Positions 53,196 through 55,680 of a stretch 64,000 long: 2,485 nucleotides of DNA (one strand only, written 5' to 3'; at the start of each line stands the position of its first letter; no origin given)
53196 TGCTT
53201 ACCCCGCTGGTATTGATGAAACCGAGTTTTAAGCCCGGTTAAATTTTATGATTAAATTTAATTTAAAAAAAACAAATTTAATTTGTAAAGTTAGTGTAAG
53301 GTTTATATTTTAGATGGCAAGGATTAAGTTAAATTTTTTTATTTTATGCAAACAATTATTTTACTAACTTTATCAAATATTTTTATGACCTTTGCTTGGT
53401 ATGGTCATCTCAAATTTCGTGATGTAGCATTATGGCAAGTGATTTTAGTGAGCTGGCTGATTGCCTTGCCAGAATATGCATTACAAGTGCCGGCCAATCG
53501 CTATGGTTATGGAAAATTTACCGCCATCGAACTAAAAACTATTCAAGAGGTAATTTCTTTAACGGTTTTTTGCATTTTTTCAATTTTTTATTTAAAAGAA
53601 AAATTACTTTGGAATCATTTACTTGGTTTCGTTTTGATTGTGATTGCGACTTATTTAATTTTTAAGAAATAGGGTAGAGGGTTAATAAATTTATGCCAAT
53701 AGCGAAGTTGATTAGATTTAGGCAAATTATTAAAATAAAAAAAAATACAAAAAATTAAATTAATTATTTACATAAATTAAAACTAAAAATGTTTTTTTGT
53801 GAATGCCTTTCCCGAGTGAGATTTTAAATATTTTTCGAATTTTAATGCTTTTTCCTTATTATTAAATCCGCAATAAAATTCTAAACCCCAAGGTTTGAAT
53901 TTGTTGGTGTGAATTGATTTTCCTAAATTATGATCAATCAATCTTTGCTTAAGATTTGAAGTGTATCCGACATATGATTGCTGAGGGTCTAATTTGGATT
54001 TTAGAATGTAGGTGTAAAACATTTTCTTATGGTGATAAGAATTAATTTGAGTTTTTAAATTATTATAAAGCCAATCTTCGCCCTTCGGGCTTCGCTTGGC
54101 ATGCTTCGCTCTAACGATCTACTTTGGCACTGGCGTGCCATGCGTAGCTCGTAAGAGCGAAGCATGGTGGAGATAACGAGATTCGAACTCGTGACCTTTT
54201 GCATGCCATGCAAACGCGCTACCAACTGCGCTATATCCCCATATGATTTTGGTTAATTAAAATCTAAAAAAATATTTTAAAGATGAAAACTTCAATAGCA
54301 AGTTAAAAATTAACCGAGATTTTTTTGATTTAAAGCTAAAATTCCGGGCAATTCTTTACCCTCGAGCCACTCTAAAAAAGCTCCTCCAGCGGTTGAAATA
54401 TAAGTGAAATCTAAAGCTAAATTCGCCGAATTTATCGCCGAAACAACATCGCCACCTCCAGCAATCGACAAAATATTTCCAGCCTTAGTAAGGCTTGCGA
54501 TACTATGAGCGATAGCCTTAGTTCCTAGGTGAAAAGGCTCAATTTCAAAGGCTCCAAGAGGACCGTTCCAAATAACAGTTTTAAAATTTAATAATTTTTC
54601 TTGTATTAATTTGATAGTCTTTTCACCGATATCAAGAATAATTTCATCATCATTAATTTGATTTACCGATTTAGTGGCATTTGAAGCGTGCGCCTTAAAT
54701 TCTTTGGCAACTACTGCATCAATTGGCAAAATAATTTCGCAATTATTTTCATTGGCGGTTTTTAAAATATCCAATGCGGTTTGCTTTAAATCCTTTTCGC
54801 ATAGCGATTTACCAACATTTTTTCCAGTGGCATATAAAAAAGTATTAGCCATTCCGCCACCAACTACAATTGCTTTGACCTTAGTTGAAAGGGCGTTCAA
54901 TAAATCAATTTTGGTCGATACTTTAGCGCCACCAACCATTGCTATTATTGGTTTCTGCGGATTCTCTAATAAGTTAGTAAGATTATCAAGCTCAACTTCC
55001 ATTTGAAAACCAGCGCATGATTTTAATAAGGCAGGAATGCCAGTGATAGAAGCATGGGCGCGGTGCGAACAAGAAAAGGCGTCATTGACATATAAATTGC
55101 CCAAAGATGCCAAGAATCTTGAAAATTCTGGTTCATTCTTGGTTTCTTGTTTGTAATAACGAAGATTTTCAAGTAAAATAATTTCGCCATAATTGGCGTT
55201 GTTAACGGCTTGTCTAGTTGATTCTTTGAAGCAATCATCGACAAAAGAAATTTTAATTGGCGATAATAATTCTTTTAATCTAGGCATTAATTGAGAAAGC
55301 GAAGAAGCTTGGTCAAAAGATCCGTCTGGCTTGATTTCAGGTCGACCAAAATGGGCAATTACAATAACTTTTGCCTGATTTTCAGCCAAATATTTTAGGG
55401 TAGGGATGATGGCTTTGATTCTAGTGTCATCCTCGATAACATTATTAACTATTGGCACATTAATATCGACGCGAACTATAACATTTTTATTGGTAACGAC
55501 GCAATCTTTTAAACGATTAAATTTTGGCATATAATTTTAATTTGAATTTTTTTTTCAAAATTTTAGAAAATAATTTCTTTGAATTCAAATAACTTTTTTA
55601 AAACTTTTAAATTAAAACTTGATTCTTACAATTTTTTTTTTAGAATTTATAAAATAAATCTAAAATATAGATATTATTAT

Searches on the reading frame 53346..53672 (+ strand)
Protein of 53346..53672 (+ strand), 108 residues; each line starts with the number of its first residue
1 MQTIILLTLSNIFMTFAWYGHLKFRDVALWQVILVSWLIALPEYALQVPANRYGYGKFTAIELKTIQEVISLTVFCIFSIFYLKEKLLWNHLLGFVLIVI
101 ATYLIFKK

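Call 24: search_protein_families(library=pfam, proteins=[window:53346-53672:+], max_evalue=0.01)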
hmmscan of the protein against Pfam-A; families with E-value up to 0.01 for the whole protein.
window:53346-53672:+ (108 aa): 3 families
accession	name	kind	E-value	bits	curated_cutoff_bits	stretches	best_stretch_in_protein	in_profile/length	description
PF04342.18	DMT_6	-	2e-44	150.5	25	1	3-106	1-104/104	Putative member of DMT superfamily (DUF486)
PF05653.20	Mg_trans_NIPA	-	0.006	16.2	26.2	1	49-105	64-119/295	Magnesium transporter NIPA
PF00892.27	EamA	-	0.0065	17.2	28.2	1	8-106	40-134/135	EamA-like transporter family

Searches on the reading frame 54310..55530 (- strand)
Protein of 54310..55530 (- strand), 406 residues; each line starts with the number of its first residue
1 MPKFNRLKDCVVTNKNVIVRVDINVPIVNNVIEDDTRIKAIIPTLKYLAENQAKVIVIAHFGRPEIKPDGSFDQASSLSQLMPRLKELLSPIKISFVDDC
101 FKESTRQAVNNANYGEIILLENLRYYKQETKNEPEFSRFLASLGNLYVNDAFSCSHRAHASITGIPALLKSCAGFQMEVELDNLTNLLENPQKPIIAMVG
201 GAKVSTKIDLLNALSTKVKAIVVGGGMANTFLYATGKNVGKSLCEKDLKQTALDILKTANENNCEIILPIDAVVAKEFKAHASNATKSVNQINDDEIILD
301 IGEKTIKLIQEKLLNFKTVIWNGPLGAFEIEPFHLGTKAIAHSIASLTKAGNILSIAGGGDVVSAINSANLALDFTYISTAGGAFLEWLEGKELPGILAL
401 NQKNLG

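Call 24: search_protein_families(library=pfam, proteins=[window:54310-55530:-], max_evalue=0.01)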
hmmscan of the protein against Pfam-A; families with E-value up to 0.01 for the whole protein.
window:54310-55530:- (406 aa): 1 family
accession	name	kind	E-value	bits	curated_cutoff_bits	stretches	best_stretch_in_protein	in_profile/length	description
PF00162.24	PGK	-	9.2e-143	476.2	27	1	7-392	1-379/379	Phosphoglycerate kinase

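Call 53: find_homologous_proteins(query=window:54310-55530:-, max_evalue=1e-30)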
Query window:54310-55530:- (406 aa): 8000 proteins with E <= 1e-30 among 8000 candidates; the best 120 are listed.
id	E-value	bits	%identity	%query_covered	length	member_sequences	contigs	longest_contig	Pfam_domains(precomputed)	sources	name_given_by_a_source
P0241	1.8e-257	872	98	100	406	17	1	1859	PF00162.25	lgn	-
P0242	2.4e-235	799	90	100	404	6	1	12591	PF00162.25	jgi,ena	-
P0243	6.9e-194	662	74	100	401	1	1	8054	PF00162.25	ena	-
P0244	1.9e-193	661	73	99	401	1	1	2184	PF00162.25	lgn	-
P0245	3.3e-193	660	74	100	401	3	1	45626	PF00162.25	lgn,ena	-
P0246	6.3e-193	659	74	100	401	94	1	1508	PF00162.25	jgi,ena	jgi:phosphoglycerate kinase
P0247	6.5e-193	659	73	99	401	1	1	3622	PF00162.25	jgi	-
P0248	1.9e-192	658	73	100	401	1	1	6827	PF00162.25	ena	-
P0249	2.8e-192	657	75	99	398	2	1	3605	PF00162.25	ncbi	-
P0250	4.1e-192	656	74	100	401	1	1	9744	PF00162.25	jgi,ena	-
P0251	1.7e-191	654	72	100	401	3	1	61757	PF00162.25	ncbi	-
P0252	4.5e-191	653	74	99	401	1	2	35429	PF00162.25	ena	-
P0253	2.9e-190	650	73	99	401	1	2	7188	PF00162.25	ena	-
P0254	3.8e-189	647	73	99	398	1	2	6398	PF00162.25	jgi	jgi:phosphoglycerate kinase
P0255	1.0e-188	645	73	99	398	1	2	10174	PF00162.25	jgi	jgi:phosphoglycerate kinase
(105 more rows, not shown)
